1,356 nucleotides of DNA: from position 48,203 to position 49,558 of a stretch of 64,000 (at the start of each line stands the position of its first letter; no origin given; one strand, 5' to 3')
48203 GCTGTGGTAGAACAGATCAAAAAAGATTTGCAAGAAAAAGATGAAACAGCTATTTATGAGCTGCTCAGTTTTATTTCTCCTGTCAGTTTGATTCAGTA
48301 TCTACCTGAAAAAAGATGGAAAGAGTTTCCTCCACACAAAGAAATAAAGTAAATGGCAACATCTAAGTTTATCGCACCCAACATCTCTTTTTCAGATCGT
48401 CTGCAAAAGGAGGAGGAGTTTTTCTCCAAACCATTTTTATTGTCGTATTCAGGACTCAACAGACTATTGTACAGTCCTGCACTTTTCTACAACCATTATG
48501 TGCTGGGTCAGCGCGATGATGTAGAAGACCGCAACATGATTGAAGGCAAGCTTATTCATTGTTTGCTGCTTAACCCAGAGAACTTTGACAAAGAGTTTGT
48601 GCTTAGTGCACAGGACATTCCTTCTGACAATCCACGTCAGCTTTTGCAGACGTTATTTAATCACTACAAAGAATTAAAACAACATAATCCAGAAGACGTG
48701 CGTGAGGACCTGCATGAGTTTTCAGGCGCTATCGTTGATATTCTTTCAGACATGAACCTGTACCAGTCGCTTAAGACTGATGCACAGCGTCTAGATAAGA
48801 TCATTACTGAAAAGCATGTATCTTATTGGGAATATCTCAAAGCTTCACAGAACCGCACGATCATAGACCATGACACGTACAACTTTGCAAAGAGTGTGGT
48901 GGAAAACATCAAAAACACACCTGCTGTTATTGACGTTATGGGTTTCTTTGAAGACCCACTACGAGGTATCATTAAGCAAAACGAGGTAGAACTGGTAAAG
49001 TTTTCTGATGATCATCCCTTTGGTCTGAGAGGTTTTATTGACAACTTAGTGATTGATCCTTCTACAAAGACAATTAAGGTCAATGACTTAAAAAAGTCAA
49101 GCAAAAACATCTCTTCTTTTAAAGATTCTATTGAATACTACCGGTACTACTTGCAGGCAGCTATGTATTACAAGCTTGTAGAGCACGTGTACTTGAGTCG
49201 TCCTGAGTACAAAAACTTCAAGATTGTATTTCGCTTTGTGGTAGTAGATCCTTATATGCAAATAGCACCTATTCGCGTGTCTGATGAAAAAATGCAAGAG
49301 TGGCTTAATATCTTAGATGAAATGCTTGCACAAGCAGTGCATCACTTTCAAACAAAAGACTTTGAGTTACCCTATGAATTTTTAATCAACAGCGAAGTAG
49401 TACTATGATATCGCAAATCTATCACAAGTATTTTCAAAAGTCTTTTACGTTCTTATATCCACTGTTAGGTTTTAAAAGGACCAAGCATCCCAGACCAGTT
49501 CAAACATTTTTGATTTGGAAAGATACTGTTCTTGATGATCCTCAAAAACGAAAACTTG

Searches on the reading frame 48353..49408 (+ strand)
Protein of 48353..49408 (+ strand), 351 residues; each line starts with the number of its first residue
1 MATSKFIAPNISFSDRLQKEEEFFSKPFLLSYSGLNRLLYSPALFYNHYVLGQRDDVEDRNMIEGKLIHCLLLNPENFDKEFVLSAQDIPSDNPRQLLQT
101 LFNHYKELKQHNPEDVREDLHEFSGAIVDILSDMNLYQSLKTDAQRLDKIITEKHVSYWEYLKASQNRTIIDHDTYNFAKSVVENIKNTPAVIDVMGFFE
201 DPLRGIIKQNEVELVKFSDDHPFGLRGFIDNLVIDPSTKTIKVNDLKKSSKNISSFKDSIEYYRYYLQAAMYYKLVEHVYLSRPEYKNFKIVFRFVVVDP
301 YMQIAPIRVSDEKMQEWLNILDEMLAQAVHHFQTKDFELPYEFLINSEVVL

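Call 22: search_protein_families(library=phrogs, proteins=[window:48353-49408:+], max_evalue=0.0001)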
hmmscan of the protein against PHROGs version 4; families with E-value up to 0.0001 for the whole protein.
window:48353-49408:+ (351 aa): 4 families
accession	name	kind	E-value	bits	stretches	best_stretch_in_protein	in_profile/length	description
phrog_412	-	DNA, RNA and nucleotide metabolism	5e-25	89.7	1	20-314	146-367/440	exonuclease VIII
phrog_69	-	DNA, RNA and nucleotide metabolism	1.2e-06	28.8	0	215-341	196-310/501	exonuclease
phrog_607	-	DNA, RNA and nucleotide metabolism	1.6e-06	27.7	1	35-284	599-804/883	exonuclease VII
phrog_1227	-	DNA, RNA and nucleotide metabolism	2.1e-05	24.9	1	174-326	91-230/268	exonuclease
